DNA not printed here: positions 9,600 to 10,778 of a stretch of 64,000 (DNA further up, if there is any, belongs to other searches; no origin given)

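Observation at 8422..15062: Six-gene operon joining a cytoplasm-facing FeS-flavoprotein and a putative di-heme-b membrane protein to 29 c-type hemes and an outer-membrane barrel: candidate trans-envelope electron conduit of unusual design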

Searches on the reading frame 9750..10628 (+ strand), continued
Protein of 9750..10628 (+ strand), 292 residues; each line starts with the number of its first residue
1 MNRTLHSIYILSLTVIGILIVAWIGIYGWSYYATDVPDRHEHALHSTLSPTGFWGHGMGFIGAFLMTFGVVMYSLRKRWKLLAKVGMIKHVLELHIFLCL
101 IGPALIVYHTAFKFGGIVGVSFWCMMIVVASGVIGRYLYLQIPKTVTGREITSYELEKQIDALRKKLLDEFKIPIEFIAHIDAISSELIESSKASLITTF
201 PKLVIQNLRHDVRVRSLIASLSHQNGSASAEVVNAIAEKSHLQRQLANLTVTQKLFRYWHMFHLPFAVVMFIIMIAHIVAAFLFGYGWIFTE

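Call 81: list_cluster_members(proteins=[P0143, P0144, P0147, P0152, P0156, P0164, P0170, P0198, P0214, P0260])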
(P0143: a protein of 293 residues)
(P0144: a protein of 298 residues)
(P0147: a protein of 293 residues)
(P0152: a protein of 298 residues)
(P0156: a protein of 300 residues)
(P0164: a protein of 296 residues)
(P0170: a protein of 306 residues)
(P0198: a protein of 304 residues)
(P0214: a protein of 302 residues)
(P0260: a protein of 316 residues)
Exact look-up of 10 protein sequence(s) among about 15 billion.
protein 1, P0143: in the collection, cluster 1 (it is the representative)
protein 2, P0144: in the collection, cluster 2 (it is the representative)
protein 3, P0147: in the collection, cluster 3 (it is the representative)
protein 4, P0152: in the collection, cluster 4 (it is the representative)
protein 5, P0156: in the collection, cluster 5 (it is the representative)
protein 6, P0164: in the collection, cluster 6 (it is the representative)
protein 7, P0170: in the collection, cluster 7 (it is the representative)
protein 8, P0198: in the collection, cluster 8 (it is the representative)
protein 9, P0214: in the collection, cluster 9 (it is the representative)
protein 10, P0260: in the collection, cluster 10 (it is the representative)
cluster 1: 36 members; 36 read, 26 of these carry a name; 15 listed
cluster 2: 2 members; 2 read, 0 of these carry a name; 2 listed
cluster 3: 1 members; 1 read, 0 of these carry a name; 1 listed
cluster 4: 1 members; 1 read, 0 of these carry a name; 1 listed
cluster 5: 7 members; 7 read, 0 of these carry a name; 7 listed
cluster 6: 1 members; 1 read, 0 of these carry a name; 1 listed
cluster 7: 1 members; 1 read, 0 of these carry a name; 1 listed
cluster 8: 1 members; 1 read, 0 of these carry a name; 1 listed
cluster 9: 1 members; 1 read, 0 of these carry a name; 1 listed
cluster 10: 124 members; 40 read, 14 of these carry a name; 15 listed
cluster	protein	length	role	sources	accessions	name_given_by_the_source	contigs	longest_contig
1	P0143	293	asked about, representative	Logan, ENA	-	-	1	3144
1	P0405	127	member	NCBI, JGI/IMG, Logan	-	hypothetical protein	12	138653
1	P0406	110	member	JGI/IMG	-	hypothetical protein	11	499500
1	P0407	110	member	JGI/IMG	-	hypothetical protein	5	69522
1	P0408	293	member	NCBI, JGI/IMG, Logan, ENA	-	hypothetical protein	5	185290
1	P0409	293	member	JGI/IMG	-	hypothetical protein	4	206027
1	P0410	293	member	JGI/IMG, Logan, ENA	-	hypothetical protein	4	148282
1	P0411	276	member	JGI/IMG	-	hypothetical protein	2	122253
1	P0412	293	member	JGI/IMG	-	hypothetical protein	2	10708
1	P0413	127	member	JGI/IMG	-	hypothetical protein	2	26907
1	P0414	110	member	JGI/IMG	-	hypothetical protein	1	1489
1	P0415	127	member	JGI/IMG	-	hypothetical protein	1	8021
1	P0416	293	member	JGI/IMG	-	hypothetical protein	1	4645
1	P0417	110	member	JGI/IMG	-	hypothetical protein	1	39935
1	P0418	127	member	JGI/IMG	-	hypothetical protein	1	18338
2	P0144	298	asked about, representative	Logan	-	-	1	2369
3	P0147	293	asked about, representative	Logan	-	-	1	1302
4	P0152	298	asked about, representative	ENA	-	-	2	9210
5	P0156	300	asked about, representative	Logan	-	-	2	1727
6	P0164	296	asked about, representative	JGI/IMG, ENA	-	-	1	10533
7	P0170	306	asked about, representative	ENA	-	-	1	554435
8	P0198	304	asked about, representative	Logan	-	-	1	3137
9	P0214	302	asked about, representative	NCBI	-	-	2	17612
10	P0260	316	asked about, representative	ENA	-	-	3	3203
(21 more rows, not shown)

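Call 84: search_dna_similar(query=window:9750-10625:+, collection=plasmids, mode=protein, max_evalue=0.001, max_rows=20)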
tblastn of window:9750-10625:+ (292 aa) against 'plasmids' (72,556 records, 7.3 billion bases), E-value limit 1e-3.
Records with a match: 21; places in all: 21; records where one place covers at least 80% of the query: 18.
Best place of each record, by identity: <60% 21.
By first word of the organism name: Alteromonas 7; Variovorax 2; Spirosoma 2; Legionella 2; Emticicia 1; Glaciecola 1; Salinimonas 1; Methylophaga 1; Sphingobium 1; Methylocystis 1; and 2 more.
By predicted mobility (MOB-suite, as given by PLSDB): non-mobilizable 16; mobilizable 3; conjugative 2.
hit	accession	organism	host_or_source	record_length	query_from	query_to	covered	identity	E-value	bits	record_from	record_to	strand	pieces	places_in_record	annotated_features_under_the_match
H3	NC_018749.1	Emticicia oligotrophica DSM 17448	warm spring water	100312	1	292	100%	37.7%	7e-57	204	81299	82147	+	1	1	hypothetical protein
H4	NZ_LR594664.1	Variovorax sp. RA8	Riverbed sediment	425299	15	289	94%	23.8%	2e-4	50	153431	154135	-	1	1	hypothetical protein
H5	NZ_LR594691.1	Variovorax sp. WDL1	linuron-contaminated soil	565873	15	288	94%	23.9%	1e-4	51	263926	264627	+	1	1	hypothetical protein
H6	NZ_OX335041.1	Alteromonas macleodii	-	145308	50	289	82%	26.6%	3e-8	62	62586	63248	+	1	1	hypothetical protein | cytochrome c3 family protein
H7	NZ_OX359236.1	Alteromonas macleodii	-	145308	50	289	82%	26.6%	3e-8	62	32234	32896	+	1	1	hypothetical protein | cytochrome c3 family protein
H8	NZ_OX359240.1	Alteromonas macleodii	-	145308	50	289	82%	26.6%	3e-8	62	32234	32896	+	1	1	hypothetical protein | cytochrome c3 family protein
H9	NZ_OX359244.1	Alteromonas macleodii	-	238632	50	289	82%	26.6%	3e-8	62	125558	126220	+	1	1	hypothetical protein | cytochrome c3 family protein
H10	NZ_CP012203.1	Alteromonas macleodii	-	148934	50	289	82%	26.6%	3e-8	62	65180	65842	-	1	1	hypothetical protein | cytochrome c3 family protein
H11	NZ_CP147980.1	Alteromonas macleodii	-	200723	50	289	82%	26.6%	3e-8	62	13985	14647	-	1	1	hypothetical protein | cytochrome c3 family protein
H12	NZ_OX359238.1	Alteromonas macleodii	-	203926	50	289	82%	26.6%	3e-8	62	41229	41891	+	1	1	hypothetical protein | cytochrome c3 family protein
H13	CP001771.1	Spirosoma linguale DSM 74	-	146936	45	288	84%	26.1%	5e-9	64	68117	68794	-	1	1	conserved hypothetical protein (x2)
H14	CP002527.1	Glaciecola sp. 4H-3-7+YE-5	-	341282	50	289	82%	25.9%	3e-7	59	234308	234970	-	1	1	hypothetical protein | putative exported protein of unknown function with cytochrome C ...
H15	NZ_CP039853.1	Salinimonas iocasae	cell culture,deep sea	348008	50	289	82%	25.9%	3e-7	59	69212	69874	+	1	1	hypothetical protein | cytochrome c3 family protein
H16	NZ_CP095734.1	Methylophaga pinxianii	pure culture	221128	55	288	80%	26.6%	3e-9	65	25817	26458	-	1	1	hypothetical protein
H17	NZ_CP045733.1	Legionella sp. MW5194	Water,water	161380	43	288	84%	24.9%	3e-5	53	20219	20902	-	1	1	hypothetical protein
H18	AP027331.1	Sphingobium sp. TomTYG65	-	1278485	52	284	80%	25.3%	6e-5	52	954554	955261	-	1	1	hypothetical protein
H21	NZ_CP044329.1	Methylocystis rosea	-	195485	55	288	80%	21.8%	3e-4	50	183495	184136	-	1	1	hypothetical protein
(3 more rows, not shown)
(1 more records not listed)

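Call 85: get_annotated_region(hit=H3, flank=10000)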
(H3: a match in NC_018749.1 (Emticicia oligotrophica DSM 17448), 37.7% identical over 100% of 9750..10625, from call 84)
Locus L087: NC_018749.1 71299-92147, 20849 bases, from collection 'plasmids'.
description: Emticicia oligotrophica DSM 17448 plasmid pEMTOL02, complete sequence
organism: Emticicia oligotrophica DSM 17448 (NCBI taxid 929562)
taxonomy: Bacteria; Bacteroidota; Cytophagia; Cytophagales; Leadbetterellaceae; Emticicia; Emticicia oligotrophica; Emticicia oligotrophica DSM 17448
host: -; source: warm spring water; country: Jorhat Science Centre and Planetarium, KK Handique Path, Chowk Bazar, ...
typing (MOB-suite, as given by PLSDB): non-mobilizable
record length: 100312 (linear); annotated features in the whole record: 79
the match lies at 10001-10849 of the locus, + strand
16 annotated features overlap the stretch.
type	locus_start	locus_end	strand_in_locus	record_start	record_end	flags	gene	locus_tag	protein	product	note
CDS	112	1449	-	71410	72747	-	-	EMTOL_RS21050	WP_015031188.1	PAS domain S-box protein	-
CDS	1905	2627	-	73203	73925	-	-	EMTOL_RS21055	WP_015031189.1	c-type cytochrome domain-containing protein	-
CDS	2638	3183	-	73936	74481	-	-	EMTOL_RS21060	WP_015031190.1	YceI family protein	-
CDS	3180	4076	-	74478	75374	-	-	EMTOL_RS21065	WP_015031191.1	DUF5777 family beta-barrel protein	-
CDS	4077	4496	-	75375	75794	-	-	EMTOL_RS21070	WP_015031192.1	Rieske 2Fe-2S domain-containing protein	-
CDS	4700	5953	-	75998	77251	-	-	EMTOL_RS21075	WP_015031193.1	outer membrane beta-barrel protein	-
CDS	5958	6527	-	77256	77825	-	-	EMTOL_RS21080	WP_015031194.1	sigma-70 family RNA polymerase sigma factor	GO:0006352 - DNA-templated transcription initiation [Evidence IEA]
CDS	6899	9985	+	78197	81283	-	ccsA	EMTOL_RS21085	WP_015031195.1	cytochrome c biogenesis protein CcsA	GO:0017004 - cytochrome complex assembly [Evidence IEA]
CDS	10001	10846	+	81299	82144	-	-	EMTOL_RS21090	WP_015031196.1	hypothetical protein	-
CDS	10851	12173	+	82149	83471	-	-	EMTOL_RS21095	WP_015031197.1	NAD(P)-binding domain-containing protein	-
CDS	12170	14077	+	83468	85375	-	-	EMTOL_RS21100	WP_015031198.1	cytochrome c3 family protein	-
CDS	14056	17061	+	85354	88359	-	-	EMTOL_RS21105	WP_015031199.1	cytochrome c3 family protein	-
CDS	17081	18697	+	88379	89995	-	-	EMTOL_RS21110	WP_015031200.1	hypothetical protein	-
CDS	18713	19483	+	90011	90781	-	-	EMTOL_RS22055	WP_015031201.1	GW dipeptide domain-containing protein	-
CDS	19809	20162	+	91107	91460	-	-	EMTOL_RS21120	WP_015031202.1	hypothetical protein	-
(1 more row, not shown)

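Call 86: get_annotated_region(hit=H6, flank=8000)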
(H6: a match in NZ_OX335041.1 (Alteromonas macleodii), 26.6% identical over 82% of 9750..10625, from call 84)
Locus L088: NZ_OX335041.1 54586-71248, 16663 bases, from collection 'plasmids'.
description: Alteromonas macleodii isolate Alteromonas macleodii 83-1 plasmid pAlt83_a, complete sequence
organism: Alteromonas macleodii (NCBI taxid 28108)
taxonomy: Bacteria; Pseudomonadota; Gammaproteobacteria; Alteromonadales; Alteromonadaceae; Alteromonas; Alteromonas macleodii
host: -; source: -; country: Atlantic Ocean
typing (MOB-suite, as given by PLSDB): non-mobilizable; replicon rep_cluster_681
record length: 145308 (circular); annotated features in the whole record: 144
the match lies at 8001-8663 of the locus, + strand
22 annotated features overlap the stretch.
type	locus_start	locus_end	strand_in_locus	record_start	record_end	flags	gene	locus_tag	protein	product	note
CDS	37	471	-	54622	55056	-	-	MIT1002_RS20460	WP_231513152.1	hypothetical protein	-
CDS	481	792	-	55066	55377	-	-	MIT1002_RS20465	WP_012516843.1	hypothetical protein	-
CDS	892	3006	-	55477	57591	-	-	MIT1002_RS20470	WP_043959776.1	SDR family NAD(P)-dependent oxidoreductase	-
CDS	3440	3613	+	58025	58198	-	-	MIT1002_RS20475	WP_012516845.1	hypothetical protein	-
CDS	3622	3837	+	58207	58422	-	-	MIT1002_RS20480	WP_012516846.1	hypothetical protein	-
CDS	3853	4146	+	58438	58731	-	-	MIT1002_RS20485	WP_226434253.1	cytochrome c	-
CDS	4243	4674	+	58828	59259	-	-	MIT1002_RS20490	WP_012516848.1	hypothetical protein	-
CDS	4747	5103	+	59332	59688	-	-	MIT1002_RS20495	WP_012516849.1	hypothetical protein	-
CDS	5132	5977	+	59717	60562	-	-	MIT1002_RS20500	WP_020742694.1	hypothetical protein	-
CDS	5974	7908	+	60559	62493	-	-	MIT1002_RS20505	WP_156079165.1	2Fe-2S iron-sulfur cluster-binding protein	-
CDS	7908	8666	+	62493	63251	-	-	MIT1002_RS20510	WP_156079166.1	hypothetical protein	-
CDS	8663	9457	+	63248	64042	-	-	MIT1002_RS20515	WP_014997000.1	cytochrome c3 family protein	-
CDS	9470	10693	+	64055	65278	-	-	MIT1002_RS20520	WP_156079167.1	hypothetical protein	-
CDS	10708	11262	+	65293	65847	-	-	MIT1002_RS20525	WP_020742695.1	HyaD/HybD family hydrogenase maturation endopeptidase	-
CDS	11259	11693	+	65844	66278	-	-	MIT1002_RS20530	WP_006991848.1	hydrogenase expression/formation C-terminal domain-containing protein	-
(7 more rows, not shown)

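Call 87: get_annotated_region(hit=H5, flank=8000)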
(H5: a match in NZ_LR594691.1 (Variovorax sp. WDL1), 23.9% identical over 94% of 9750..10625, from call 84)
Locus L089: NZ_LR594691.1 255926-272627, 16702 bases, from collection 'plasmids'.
description: Variovorax sp. WDL1 plasmid 3
organism: Variovorax sp. WDL1 (NCBI taxid 207745)
taxonomy: Bacteria; Pseudomonadota; Betaproteobacteria; Burkholderiales; Comamonadaceae; Variovorax; Variovorax sp. WDL1
host: -; source: linuron-contaminated soil; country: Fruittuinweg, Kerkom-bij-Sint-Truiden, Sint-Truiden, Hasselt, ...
typing (MOB-suite, as given by PLSDB): mobilizable; relaxase MOBP,MOBP
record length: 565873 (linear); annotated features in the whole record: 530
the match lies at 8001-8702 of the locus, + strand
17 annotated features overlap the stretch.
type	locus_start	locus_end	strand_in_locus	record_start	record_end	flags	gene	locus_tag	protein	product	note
CDS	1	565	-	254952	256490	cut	-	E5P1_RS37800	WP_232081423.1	phospholipase D family protein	-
CDS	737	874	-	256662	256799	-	-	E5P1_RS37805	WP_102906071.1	copper-binding protein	-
CDS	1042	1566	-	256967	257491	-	-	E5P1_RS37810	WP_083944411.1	DUF411 domain-containing protein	-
CDS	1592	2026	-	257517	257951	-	-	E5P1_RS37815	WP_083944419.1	DUF1622 domain-containing protein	-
CDS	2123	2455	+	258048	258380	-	-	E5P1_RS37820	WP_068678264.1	copper-binding protein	-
CDS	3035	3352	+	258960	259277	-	-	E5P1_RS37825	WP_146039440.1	hypothetical protein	-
CDS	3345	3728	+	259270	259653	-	-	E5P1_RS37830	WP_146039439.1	hypothetical protein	-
CDS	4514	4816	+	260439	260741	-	-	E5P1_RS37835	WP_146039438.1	hypothetical protein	-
CDS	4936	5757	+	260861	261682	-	-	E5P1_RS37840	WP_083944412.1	periplasmic heavy metal sensor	-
CDS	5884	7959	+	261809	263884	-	-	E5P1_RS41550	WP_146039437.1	2Fe-2S iron-sulfur cluster-binding protein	-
CDS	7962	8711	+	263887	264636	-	-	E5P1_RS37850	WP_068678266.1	hypothetical protein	-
CDS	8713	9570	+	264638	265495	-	-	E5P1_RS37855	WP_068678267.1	cytochrome c3 family protein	-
CDS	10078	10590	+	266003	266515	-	-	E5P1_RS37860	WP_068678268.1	hypothetical protein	-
CDS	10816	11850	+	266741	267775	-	adhP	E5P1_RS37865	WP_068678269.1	alcohol dehydrogenase AdhP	-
CDS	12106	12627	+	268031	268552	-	-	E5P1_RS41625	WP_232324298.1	four-helix bundle copper-binding protein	-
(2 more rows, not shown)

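Call 88: search_protein_families(library=pfam, proteins=[L088:5974-7908:+, L089:5884-7959:+, L088:7908-8666:+, L088:8663-9457:+, L088:9470-10693:+, L087:10851-12173:+, L087:17081-18697:+, L087:6899-9985:+], max_evalue=0.001)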
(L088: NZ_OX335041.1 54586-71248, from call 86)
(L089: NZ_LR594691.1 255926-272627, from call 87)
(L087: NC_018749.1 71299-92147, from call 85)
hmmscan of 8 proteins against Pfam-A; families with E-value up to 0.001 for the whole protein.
L088:5974-7908:+ (644 aa): 4 families
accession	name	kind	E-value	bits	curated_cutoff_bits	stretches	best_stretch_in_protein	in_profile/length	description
PF00175.26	NAD_binding_1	-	3e-20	73.3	22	1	413-519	1-109/109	Oxidoreductase NAD-binding domain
PF00111.32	Fer2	-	2.3e-15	56.7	21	1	568-637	7-77/77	2Fe-2S iron-sulfur cluster binding domain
PF00970.30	FAD_binding_6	-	1.4e-13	51.4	21.1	1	304-402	4-99/99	Oxidoreductase FAD-binding domain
PF08030.17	NAD_binding_6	-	8.3e-05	23.1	22.2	0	409-470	2-73/156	Ferric reductase NAD binding domain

L089:5884-7959:+ (691 aa): 4 families
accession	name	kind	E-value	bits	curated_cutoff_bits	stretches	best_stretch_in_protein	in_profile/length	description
PF00175.26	NAD_binding_1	-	1.3e-18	68.1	22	1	461-566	1-108/109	Oxidoreductase NAD-binding domain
PF00111.32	Fer2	-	5.5e-15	55.5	21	1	618-684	8-77/77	2Fe-2S iron-sulfur cluster binding domain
PF00970.30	FAD_binding_6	-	4.5e-13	49.8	21.1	1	380-449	29-97/99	Oxidoreductase FAD-binding domain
PF08030.17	NAD_binding_6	-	1e-05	26.1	22.2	1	457-526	2-81/156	Ferric reductase NAD binding domain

L088:7908-8666:+ (252 aa): 0 families

L088:8663-9457:+ (264 aa): 5 families
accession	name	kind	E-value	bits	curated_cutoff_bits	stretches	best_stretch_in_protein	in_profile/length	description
PF02085.21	Cytochrom_CIII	-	3.5e-09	37.3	22.9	1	24-105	8-90/101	Class III cytochrome C family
PF22113.1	Mtrc-MtrF_II-IV_dom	-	4.1e-08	33.4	30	1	63-256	4-172/176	Outer membrane cytochrome MtrC/MtrF-like, domains II/IV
PF14522.11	Cytochrome_C7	-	4.9e-06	26.7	24.8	0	202-251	8-52/67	Cytochrome c7 and related cytochrome c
PF09699.15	Paired_CXXCH_1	-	1.1e-05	25.5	20.6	0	202-249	1-38/41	Doubled CXXCH motif (Paired_CXXCH_1)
PF14537.11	Cytochrom_c3_2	-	1.2e-05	26.1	25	0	46-103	2-70/79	Cytochrome c3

L088:9470-10693:+ (407 aa): 0 families

L087:10851-12173:+ (440 aa): 20 families
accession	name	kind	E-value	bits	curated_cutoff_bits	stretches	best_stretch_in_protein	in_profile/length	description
PF13738.12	Pyr_redox_3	-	6.1e-42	144.4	30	1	175-430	1-283/305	Pyridine nucleotide-disulphide oxidoreductase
PF07992.20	Pyr_redox_2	-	1.5e-28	100.5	26.1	1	172-436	1-259/291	Pyridine nucleotide-disulphide oxidoreductase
PF13237.11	Fer4_10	-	1.8e-11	44.3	25.5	1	55-103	3-53/53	4Fe-4S dicluster domain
PF12797.12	Fer4_2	-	6e-11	42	24.5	2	54-73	3-22/22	4Fe-4S binding domain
PF00070.33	Pyr_redox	-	2.9e-10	41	22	1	324-391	1-70/82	Pyridine nucleotide-disulphide oxidoreductase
PF03486.20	HI0933_like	-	1.8e-09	37.8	50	0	173-203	2-32/244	HI0933-like protein Rossmann domain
PF14697.11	Fer4_21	-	2.9e-09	37.4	35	1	55-108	2-58/59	4Fe-4S dicluster domain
PF12837.12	Fer4_6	-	7.2e-08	32.5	25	1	53-73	1-21/24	4Fe-4S binding domain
PF00037.32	Fer4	-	2e-07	30.9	21.1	0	55-73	2-20/24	4Fe-4S binding domain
PF01134.28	GIDA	-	2.2e-07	30.7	22.1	0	173-201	1-29/391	Glucose inhibited division protein A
PF12838.12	Fer4_7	-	4e-07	30.8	27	1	61-106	2-52/52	4Fe-4S dicluster domain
PF13434.12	Lys_Orn_oxgnase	-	3e-06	27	21.3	1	260-360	116-229/339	L-lysine 6-monooxygenase/L-ornithine 5-monooxygenase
PF12831.13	FAD_oxidored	-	3.8e-06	26.9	27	1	173-209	1-38/416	FAD dependent oxidoreductase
PF13187.11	Fer4_9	-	2.6e-05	24.6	27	0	60-107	1-52/52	4Fe-4S dicluster domain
PF00890.30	FAD_binding_2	-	3.1e-05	23.8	20.4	1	173-207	1-36/414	FAD binding domain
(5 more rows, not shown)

L087:17081-18697:+ (538 aa): 0 families

L087:6899-9985:+ (1028 aa): 2 families
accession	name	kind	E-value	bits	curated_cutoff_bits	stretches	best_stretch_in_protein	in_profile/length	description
PF01578.25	Cytochrom_C_asm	-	1.8e-36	126.2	29.9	1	785-989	1-212/212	Cytochrome C assembly protein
PF05140.19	ResB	-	1.2e-21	77.5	24.6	2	343-417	195-269/486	ResB-like family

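Call 89: get_annotated_region(hit=H16, flank=8000)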
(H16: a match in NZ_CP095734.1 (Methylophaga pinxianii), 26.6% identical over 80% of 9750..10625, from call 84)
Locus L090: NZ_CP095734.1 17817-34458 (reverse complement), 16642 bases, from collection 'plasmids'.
description: Methylophaga pinxianii strain TMB1265 plasmid pWTT2411, complete sequence
organism: Methylophaga pinxianii (NCBI taxid 2881052)
taxonomy: Bacteria; Pseudomonadota; Gammaproteobacteria; Thiotrichales; Piscirickettsiaceae; Methylophaga; Methylophaga pinxianii
host: -; source: pure culture; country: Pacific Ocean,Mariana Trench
typing (MOB-suite, as given by PLSDB): non-mobilizable
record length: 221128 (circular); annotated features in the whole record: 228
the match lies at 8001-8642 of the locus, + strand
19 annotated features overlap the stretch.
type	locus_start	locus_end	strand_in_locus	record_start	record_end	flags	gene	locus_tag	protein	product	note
CDS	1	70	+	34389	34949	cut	-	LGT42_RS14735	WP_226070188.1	cytochrome c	-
CDS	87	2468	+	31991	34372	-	-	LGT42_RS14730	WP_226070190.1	heavy metal translocating P-type ATPase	GO:0006812 - monoatomic cation transport [Evidence IEA]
CDS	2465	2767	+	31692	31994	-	-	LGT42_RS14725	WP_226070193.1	DUF2933 domain-containing protein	-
CDS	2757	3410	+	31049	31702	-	-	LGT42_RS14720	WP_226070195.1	isoprenylcysteine carboxylmethyltransferase family protein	-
CDS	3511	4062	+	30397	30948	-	-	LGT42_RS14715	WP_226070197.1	DUF411 domain-containing protein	-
CDS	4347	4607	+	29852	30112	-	-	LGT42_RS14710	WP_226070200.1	hypothetical protein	-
CDS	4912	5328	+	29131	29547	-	-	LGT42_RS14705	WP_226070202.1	hypothetical protein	-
CDS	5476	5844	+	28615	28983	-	-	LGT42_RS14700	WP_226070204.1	hypothetical protein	-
CDS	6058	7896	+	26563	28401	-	-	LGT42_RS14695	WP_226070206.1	2Fe-2S iron-sulfur cluster-binding protein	-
CDS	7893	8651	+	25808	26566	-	-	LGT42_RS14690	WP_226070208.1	hypothetical protein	-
CDS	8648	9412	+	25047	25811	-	-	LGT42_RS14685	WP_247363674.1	cytochrome C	-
CDS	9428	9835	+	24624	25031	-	-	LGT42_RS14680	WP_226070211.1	DUF1622 domain-containing protein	-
CDS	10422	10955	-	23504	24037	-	-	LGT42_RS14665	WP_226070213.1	hypothetical protein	-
CDS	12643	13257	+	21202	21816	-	ccmA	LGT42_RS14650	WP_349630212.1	cytochrome c biogenesis heme-transporting ATPase CcmA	GO:0017004 - cytochrome complex assembly [Evidence IEA]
CDS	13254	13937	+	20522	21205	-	ccmB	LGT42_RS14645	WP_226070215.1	heme exporter protein CcmB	GO:0015886 - heme transport [Evidence IEA]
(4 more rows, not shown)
